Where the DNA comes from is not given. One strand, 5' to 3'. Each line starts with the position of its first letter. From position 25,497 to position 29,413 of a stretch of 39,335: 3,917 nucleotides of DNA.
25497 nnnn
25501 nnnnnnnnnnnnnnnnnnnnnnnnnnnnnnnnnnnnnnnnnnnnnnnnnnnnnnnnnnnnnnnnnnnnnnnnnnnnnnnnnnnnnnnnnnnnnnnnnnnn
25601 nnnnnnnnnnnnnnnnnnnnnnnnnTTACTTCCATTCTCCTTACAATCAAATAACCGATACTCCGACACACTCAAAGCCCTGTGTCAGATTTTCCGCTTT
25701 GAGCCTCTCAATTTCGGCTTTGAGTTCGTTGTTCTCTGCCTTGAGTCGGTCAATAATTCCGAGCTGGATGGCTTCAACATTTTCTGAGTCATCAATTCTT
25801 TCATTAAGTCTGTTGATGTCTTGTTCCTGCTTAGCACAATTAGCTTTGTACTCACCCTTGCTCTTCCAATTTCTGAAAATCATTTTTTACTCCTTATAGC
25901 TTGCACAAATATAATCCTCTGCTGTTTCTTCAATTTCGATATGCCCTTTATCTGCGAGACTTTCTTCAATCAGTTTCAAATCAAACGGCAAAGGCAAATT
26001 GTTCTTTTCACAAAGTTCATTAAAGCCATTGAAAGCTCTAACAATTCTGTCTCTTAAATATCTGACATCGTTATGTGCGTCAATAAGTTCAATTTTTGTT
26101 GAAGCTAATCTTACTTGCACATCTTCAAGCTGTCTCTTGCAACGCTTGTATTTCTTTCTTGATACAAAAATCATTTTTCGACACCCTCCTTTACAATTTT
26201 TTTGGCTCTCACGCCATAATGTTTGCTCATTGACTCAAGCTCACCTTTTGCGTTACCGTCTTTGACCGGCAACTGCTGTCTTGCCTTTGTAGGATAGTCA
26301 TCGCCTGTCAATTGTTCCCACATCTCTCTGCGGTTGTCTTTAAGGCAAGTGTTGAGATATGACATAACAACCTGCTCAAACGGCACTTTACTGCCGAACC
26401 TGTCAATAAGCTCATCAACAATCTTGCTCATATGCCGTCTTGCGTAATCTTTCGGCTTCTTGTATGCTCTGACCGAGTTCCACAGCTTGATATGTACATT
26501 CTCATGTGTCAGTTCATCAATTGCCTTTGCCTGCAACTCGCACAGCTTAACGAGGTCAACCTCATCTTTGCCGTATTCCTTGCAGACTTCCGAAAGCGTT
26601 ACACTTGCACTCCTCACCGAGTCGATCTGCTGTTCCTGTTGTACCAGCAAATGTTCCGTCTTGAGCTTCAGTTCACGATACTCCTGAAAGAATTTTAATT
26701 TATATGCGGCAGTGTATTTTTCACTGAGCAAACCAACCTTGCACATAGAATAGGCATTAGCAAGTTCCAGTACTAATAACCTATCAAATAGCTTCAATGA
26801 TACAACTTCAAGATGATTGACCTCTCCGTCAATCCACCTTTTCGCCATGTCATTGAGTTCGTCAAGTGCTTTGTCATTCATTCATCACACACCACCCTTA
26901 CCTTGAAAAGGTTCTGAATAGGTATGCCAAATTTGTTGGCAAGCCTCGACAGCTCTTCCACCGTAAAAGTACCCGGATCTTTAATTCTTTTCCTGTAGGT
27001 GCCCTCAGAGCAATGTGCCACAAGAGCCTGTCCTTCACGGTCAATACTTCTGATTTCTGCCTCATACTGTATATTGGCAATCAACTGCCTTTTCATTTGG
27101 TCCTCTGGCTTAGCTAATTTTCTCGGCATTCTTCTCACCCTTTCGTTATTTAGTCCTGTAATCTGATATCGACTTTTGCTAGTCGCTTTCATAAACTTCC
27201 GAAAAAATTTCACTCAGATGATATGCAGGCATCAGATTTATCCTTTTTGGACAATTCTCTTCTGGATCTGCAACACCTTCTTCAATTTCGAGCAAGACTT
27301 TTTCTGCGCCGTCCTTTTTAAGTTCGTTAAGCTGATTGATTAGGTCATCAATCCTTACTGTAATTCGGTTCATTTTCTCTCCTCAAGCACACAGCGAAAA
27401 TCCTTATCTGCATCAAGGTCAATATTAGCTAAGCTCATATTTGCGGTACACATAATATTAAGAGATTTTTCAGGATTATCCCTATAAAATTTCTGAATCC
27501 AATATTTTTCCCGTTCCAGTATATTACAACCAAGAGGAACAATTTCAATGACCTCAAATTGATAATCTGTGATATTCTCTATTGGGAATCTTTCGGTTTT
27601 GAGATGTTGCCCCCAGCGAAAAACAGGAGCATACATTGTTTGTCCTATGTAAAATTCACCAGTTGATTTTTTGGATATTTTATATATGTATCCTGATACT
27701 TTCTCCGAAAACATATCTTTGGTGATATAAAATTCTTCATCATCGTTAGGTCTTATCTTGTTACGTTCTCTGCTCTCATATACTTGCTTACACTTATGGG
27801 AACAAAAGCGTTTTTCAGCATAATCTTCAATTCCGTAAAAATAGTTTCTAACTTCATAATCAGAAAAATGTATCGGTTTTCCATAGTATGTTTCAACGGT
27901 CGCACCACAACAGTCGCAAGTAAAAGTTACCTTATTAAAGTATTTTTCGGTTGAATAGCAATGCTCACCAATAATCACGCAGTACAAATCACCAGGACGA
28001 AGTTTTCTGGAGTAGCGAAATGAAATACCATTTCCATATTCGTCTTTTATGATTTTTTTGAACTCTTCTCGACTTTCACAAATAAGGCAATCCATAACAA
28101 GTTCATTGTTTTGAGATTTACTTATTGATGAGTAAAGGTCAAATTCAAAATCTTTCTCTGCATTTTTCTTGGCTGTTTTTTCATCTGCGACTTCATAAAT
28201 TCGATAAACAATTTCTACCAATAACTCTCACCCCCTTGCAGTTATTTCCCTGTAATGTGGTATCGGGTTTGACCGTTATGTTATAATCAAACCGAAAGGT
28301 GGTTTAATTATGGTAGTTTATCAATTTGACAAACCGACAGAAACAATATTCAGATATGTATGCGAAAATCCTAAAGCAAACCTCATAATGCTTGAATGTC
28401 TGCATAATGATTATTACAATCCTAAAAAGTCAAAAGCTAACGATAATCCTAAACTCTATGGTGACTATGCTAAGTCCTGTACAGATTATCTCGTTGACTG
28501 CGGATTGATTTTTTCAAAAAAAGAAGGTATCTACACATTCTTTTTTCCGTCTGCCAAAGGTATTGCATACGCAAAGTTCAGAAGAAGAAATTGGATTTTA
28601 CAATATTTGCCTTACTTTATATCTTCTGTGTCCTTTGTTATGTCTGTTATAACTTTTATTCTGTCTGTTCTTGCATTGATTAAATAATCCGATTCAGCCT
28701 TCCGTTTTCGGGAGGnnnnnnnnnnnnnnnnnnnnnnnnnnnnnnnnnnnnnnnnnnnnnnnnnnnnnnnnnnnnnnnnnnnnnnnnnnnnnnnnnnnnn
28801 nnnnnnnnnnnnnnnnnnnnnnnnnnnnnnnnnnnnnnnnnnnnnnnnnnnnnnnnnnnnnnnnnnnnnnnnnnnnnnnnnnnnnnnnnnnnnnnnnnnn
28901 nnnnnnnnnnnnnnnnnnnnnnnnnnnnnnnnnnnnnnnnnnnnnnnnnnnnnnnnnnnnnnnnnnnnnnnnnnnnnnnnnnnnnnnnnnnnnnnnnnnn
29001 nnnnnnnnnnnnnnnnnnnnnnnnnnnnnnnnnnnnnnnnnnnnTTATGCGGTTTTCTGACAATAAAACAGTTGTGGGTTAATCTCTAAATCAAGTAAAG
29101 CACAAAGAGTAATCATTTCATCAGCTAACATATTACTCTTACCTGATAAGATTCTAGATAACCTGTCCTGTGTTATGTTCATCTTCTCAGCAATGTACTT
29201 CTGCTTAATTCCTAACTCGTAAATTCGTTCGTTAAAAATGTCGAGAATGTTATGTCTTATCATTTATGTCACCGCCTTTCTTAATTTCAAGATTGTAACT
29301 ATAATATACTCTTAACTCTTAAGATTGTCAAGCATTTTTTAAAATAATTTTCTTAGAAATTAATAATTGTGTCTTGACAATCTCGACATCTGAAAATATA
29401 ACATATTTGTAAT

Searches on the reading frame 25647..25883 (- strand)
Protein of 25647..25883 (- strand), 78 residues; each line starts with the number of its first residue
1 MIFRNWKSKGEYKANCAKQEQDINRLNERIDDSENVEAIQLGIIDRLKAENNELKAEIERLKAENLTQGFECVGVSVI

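Call 20: search_protein_families(library=phrogs, proteins=[window:25647-25883:-], max_evalue=0.01)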
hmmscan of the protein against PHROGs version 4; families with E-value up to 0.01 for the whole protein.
window:25647-25883:- (78 aa): 1 family
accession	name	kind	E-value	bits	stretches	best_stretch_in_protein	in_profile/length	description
phrog_4580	-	transcription regulation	0.0019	19.3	1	46-64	12-30/38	transcription factor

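Call 49: search_protein_families(library=pfam, proteins=[window:25647-25883:-], max_evalue=0.05)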
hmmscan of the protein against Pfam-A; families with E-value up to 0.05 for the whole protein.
window:25647-25883:- (78 aa): 9 families
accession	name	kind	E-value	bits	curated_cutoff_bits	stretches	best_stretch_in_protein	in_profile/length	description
PF02183.23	HALZ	-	0.0038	17.8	28.1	1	45-63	22-40/43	Homeobox associated leucine zipper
PF04977.20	DivIC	-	0.0055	16.9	28.9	1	44-62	33-51/80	Septum formation initiator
PF05557.18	MAD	-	0.012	14.5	30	1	9-66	410-465/661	Mitotic checkpoint protein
PF10146.14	zf-C4H2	-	0.013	16.5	34.5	1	20-65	58-103/240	Zinc finger-containing protein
PF12329.13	TMF_DNA_bd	-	0.017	15.5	35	0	41-64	32-55/74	TATA element modulatory factor 1 DNA binding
PF25014.1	NET2A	-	0.021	15.1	33.1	1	21-66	132-177/235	NET2A-like domain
PF17675.6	APG6_N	-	0.023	15.6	45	1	18-65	43-90/132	Apg6 coiled-coil region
PF21825.2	crAss001_48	-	0.026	14.8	24.8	0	44-63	4-23/61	crAss001_48 related protein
PF12808.12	Mto2_bdg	-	0.027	15.2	22.3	1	44-64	31-51/52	Micro-tubular organiser Mto1 C-term Mto2-binding region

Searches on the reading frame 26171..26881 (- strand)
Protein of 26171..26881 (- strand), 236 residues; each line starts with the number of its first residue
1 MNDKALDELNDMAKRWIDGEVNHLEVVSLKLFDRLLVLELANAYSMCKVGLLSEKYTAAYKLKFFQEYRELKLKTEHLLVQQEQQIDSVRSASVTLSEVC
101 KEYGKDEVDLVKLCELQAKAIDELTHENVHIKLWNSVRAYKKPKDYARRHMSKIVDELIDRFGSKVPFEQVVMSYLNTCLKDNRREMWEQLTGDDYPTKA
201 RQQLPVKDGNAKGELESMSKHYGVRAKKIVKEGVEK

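Call 20: search_protein_families(library=phrogs, proteins=[window:26171-26881:-], max_evalue=0.01)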
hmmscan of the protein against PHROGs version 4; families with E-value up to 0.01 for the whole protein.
window:26171-26881:- (236 aa): 0 families

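Call 49: search_protein_families(library=pfam, proteins=[window:26171-26881:-], max_evalue=0.05)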
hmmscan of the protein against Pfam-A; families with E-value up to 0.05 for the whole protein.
window:26171-26881:- (236 aa): 1 family
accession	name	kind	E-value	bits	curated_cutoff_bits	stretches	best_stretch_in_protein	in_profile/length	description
PF22018.1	HP1454-like_middle_dom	-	0.04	14.8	27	0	51-106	6-58/68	LPP20 lipofamily protein, middle domain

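Call 81: search_solved_structures(query=window:26171-26881:-, max_evalue=10)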
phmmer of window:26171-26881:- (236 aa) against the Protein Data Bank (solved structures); distinct sequences matched with E-value up to 10: 4.
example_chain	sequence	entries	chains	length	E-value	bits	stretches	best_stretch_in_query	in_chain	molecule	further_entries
3j96_M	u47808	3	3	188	0.21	14.6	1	61-136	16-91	Synaptosomal-associated protein 25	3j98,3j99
3j97_M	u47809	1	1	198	0.22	14.5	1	61-136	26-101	Synaptosomal-associated protein 25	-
6mdm_H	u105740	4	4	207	0.44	13.5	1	61-136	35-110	Synaptosomal-associated protein 25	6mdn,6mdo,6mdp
8oq4_A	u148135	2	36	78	0.91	12.5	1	98-129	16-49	Apolipoprotein A-II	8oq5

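Call 82: search_protein_families(library=ncbifam, proteins=[window:26171-26881:-], max_evalue=0.1)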
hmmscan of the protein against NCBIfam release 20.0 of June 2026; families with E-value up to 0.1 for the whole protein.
window:26171-26881:- (236 aa): 2 families
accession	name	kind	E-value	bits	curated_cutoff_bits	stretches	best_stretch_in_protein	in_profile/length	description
NF011671.1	PRK15090.1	equivalog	0.03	13.5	275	1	79-135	57-111/256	DNA-binding transcriptional regulator KdgR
NF045605.1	xseB_Acin_var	exception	0.051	13.8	40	0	63-88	2-27/59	exodeoxyribonuclease VII small subunit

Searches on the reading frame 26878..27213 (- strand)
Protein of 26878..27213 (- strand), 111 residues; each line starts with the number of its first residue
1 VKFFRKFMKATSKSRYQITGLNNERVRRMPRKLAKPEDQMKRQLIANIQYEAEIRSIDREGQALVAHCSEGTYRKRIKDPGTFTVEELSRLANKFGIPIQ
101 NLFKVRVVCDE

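Call 20: search_protein_families(library=phrogs, proteins=[window:26878-27213:-], max_evalue=0.01)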
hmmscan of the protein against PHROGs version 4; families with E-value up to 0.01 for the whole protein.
window:26878-27213:- (111 aa): 0 families

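Call 49: search_protein_families(library=pfam, proteins=[window:26878-27213:-], max_evalue=0.05)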
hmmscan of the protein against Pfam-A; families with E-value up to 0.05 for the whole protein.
window:26878-27213:- (111 aa): 0 families

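Call 82: search_protein_families(library=ncbifam, proteins=[window:26878-27213:-], max_evalue=0.1)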
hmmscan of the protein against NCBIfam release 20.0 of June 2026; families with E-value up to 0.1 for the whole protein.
window:26878-27213:- (111 aa): 2 families
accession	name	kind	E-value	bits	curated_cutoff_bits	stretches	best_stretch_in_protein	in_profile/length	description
NF011043.0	PRK14473.1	equivalog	0.016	15.1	168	1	20-71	35-86/164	F0F1 ATP synthase subunit B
NF008706.0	PRK11713.7-1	equivalog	0.075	12.8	273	1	21-70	117-166/232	16S rRNA (uracil(1498)-N(3))-methyltransferase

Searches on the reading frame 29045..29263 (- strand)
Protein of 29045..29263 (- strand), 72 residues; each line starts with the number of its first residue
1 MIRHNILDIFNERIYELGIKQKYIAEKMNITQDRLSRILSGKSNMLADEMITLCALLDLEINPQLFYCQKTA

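Call 20: search_protein_families(library=phrogs, proteins=[window:29045-29263:-], max_evalue=0.01)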
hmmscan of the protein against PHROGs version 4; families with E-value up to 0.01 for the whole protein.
window:29045-29263:- (72 aa): 17 families
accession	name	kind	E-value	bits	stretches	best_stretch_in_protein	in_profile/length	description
phrog_1373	-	transcription regulation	3.1e-07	31.5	1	6-62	64-120/166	transcriptional regulator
phrog_3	-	transcription regulation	7.7e-07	30.2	1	9-63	92-142/430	transcriptional repressor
phrog_2339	-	DNA, RNA and nucleotide metabolism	9.3e-07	29.8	1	3-62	23-83/98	HTH DNA binding protein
phrog_1468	-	transcription regulation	1.5e-05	25.5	1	13-42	15-44/67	transcriptional repressor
phrog_638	-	transcription regulation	4.6e-05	24.3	1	21-69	20-68/145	transcriptional regulator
phrog_8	-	transcription regulation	5.4e-05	23.8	1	9-58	161-209/346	transcriptional regulator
phrog_2967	-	transcription regulation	7e-05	23.5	1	8-59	13-64/225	transcriptional regulator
phrog_1381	-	moron, auxiliary metabolic gene and host takeover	0.00012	22.5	1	9-58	16-66/264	plasmid antitoxin with HTH domain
phrog_4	-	transcription regulation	0.00065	19.8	1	6-58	137-185/400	transcriptional repressor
phrog_1728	-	transcription regulation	0.00076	19.5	1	6-59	4-57/380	transcriptional regulator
phrog_6831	-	transcription regulation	0.00091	20.2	1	14-44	14-44/68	transcriptional regulator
phrog_725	-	transcription regulation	0.0019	19.1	1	18-63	25-67/101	CII-like regulator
phrog_38027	-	transcription regulation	0.0049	17.9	1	17-63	80-126/143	transcriptional repressor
phrog_1982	-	unknown function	0.0055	17.7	1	8-55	28-78/80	-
phrog_2439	-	transcription regulation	0.0078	16.1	1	16-60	18-62/367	transcriptional regulator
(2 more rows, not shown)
